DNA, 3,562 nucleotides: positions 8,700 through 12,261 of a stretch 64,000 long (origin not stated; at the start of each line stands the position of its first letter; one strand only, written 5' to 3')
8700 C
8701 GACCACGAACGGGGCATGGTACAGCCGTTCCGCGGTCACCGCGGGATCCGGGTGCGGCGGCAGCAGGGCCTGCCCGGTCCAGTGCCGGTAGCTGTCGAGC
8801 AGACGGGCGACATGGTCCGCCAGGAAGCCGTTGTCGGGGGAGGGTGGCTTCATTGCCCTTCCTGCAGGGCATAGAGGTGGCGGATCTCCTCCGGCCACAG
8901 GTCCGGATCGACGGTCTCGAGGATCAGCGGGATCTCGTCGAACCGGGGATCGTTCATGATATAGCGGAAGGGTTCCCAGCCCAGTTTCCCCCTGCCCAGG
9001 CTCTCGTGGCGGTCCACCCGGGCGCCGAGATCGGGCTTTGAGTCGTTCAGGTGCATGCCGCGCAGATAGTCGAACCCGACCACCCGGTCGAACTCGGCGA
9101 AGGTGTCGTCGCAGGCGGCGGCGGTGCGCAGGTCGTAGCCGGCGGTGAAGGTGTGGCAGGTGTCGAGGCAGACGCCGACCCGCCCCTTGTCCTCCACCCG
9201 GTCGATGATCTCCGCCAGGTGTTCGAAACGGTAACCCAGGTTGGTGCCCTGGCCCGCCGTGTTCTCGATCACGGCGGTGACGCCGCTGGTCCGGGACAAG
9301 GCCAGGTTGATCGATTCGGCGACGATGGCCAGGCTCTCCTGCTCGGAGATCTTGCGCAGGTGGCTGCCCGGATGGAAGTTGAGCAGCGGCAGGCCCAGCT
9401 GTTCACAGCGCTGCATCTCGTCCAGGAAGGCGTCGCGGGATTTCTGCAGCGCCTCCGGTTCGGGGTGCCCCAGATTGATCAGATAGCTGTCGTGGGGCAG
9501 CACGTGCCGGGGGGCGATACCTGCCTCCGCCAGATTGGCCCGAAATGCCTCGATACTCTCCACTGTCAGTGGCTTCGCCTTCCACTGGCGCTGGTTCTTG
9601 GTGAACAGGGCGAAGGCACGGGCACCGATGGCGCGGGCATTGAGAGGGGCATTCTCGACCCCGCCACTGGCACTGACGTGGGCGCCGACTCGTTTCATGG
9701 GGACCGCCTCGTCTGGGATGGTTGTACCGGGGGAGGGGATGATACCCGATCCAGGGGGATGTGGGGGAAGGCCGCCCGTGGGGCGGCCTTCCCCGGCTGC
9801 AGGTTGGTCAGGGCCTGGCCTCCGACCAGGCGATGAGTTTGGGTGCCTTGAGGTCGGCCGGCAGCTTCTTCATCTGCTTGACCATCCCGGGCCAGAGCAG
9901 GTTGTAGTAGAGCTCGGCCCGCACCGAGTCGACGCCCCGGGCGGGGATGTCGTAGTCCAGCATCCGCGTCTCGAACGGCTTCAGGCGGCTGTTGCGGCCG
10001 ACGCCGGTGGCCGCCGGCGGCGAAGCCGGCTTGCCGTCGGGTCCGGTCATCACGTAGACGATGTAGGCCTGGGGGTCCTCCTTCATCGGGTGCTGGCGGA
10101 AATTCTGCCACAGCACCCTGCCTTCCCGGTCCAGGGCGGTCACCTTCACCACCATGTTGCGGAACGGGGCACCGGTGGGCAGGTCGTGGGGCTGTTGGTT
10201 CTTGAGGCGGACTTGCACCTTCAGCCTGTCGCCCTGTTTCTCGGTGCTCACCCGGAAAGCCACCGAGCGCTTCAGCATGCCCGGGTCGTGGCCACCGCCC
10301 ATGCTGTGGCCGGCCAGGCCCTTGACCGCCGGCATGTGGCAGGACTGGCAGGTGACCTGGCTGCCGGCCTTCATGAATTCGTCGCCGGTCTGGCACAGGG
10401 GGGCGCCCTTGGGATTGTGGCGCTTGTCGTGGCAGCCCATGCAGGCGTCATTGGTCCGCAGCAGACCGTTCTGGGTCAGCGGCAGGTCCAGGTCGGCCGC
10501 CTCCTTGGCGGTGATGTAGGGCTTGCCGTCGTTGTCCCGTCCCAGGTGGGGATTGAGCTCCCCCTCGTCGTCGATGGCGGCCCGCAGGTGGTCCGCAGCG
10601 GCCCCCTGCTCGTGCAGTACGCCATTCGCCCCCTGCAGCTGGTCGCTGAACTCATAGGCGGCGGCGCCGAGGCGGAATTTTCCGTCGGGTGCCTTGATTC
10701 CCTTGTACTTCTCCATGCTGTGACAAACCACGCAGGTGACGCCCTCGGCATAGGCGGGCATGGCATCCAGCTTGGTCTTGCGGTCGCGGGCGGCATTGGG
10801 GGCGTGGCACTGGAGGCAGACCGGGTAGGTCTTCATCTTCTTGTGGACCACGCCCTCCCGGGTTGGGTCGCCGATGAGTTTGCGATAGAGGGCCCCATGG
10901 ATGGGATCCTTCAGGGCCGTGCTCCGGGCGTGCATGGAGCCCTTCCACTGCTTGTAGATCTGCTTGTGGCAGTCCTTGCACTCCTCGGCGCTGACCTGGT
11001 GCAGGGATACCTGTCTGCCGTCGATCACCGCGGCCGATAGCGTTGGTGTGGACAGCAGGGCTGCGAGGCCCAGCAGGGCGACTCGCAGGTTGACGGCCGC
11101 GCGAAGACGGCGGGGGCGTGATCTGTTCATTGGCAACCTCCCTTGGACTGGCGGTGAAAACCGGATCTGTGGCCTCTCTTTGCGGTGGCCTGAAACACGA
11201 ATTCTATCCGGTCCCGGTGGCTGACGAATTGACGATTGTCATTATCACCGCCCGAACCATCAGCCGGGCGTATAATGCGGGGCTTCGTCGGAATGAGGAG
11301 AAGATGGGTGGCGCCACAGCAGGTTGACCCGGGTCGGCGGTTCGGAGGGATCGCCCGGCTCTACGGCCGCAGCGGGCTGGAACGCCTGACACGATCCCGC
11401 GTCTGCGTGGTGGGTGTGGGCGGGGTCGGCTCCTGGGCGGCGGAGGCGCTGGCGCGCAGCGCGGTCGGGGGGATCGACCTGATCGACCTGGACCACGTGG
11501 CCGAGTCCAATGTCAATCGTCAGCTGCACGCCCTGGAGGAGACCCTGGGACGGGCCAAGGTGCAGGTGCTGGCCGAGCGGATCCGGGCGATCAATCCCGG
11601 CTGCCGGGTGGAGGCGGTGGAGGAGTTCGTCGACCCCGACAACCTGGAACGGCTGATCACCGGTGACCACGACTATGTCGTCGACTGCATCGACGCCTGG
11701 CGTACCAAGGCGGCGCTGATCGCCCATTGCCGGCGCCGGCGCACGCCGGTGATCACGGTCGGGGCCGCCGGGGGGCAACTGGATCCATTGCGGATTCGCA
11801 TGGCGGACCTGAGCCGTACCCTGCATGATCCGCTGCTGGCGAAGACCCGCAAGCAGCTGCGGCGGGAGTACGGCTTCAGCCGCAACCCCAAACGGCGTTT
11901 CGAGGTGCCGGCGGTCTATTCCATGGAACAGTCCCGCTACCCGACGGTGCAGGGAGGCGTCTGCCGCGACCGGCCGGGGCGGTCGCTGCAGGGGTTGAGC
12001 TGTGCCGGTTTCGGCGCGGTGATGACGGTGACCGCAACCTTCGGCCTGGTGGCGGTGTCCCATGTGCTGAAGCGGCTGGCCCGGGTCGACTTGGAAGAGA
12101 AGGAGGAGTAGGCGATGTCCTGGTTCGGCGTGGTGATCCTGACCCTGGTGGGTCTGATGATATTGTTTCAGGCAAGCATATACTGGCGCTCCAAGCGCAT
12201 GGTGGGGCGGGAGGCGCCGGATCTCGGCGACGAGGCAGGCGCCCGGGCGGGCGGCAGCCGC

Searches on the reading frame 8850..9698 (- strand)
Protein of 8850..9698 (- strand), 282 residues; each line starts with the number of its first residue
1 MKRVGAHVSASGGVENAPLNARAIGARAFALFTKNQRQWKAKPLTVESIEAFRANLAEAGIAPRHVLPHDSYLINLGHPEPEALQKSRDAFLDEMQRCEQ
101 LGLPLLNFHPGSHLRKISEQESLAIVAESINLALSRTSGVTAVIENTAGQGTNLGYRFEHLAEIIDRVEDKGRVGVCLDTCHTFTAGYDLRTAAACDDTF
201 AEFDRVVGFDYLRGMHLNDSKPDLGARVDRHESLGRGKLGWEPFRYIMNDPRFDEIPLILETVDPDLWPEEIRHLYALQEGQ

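Call 42: search_protein_families(library=pfam, proteins=[window:8850-9698:-], max_evalue=0.00001)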
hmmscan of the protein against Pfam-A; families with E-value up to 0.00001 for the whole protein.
window:8850-9698:- (282 aa): 1 family
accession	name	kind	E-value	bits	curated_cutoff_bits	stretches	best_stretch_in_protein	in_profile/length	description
PF01261.30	AP_endonuc_2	-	1.3e-66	225.2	31.1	1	20-277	3-248/249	Xylose isomerase-like TIM barrel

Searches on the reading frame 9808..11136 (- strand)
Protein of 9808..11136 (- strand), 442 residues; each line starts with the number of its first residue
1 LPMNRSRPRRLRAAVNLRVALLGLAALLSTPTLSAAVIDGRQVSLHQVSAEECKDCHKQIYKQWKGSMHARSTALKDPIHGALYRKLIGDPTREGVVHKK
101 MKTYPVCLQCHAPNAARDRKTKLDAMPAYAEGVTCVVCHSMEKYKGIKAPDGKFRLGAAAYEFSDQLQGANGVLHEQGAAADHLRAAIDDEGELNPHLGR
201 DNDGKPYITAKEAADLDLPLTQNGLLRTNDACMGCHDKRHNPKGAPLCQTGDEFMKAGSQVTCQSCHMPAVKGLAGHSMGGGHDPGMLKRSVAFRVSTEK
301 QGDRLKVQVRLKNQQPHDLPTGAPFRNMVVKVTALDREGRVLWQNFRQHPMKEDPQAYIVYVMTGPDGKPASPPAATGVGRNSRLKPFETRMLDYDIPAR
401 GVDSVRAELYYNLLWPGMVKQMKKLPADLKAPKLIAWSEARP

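Call 22: search_protein_families(library=pfam, proteins=[window:9808-11136:-], max_evalue=0.0001)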
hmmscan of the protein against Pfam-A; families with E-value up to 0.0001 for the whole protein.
window:9808-11136:- (442 aa): 4 families
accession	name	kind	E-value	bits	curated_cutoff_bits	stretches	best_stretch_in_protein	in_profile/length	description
PF13435.11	Cytochrome_C554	-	2.8e-17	63.8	20.8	1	52-140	1-84/84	Cytochrome c554 and c-prime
PF22113.1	Mtrc-MtrF_II-IV_dom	-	1.1e-05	25.4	30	0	47-147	78-171/176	Outer membrane cytochrome MtrC/MtrF-like, domains II/IV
PF14522.11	Cytochrome_C7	-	1.2e-05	25.5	24.8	0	47-140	9-67/67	Cytochrome c7 and related cytochrome c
PF03264.19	Cytochrom_NNT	-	1.6e-05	25.2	24.1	0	228-270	35-75/174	NapC/NirT cytochrome c family, N-terminal region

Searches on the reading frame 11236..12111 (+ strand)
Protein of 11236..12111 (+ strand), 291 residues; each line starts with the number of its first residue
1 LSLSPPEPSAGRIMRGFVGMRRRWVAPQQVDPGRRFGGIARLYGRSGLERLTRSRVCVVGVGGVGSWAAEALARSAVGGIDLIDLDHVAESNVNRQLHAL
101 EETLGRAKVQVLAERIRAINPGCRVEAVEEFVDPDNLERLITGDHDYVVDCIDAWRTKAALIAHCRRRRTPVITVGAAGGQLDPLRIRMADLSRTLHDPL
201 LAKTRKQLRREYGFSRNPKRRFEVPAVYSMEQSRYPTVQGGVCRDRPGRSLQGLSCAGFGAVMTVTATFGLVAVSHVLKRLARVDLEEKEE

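Call 42: search_protein_families(library=pfam, proteins=[window:11236-12111:+], max_evalue=0.00001)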
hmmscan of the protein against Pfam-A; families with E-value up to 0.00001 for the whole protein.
window:11236-12111:+ (291 aa): 1 family
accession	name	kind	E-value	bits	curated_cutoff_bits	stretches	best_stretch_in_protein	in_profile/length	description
PF00899.27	ThiF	-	1e-42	146.3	28.1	1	41-284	8-205/238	ThiF family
